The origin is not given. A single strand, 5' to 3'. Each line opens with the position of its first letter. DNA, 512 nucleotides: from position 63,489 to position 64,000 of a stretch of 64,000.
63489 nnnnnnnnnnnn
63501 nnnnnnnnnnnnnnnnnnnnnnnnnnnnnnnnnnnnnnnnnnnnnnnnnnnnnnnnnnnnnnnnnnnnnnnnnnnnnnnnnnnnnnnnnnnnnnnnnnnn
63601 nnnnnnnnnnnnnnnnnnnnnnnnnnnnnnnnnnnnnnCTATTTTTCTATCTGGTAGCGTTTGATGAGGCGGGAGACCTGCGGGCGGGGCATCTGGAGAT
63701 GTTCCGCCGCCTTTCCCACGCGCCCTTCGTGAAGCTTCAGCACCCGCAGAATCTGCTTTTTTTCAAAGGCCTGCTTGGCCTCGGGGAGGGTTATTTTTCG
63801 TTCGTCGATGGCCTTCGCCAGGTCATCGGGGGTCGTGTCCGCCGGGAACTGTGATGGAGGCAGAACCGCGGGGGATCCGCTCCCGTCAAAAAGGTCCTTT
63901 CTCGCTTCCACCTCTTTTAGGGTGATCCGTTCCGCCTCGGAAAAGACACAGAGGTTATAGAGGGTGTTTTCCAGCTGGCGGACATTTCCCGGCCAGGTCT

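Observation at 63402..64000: Candidate sigma-54 promoter plus perfect enhancer-like palindrome upstream of a secreted Ca-binding-like acidic protein, next to a sigma-54 activator gene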

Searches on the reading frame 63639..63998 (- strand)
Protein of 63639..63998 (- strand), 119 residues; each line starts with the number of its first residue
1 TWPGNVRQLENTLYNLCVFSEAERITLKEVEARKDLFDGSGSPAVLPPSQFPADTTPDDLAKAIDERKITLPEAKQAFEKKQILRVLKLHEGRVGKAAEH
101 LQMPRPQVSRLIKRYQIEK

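Call 10: search_protein_families(library=pfam, proteins=[window:63639-63998:-], max_evalue=0.1)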
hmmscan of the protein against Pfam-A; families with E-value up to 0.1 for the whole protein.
window:63639-63998:- (119 aa): 7 families
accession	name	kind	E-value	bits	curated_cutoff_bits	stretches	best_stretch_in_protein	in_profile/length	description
PF25601.1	AAA_lid_14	-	2.2e-07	31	27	1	2-32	42-72/87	AAA+ ATPase lid domain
PF02954.25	HTH_8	-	3e-07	30.5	22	1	78-115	5-42/42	Bacterial regulatory protein, Fis family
PF13384.12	HTH_23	-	0.00051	20.2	24.6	1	84-116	8-42/50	Homeodomain-like domain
PF13518.12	HTH_28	-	0.002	18.6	25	1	83-117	5-38/52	Helix-turn-helix domain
PF00126.33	HTH_1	-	0.0039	17.5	26.6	1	91-114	13-36/60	Bacterial regulatory helix-turn-helix protein, lysR family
PF09339.16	HTH_IclR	-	0.01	16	22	1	82-112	7-39/52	IclR helix-turn-helix domain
PF12802.13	MarR_2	-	0.02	15.5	27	1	82-115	9-44/61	MarR family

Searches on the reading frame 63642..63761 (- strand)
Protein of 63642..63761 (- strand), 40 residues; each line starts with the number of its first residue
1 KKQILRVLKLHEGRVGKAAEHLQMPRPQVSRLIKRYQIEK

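Call 61: find_related_loci(query=A7, collection=metagenome_contigs, flank=4000)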
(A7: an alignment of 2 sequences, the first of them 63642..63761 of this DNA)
Query A7 (40 aa) in metagenome_contigs; peptide patterns used: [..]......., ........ (x = any residue, [..] = any of these).
139 stretches matched a pattern; 9 encode a relative of the query (tblastn E <= 1e-3); 9 distinct loci.
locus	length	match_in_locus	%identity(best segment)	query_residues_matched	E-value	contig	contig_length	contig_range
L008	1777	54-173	50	1-40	1e-8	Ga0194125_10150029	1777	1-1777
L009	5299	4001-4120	48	1-40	7e-8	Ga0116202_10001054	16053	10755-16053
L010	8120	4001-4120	48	1-40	1e-7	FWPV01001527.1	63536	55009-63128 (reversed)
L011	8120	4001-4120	48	1-40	1e-7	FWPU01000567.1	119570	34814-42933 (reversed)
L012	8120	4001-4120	38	1-40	2e-6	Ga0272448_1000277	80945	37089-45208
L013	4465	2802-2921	40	1-40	1e-5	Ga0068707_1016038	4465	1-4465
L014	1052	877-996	40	1-40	2e-5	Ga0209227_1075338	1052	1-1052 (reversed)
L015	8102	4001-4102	41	7-40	5e-5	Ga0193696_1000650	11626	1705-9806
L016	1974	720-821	41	7-40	5e-5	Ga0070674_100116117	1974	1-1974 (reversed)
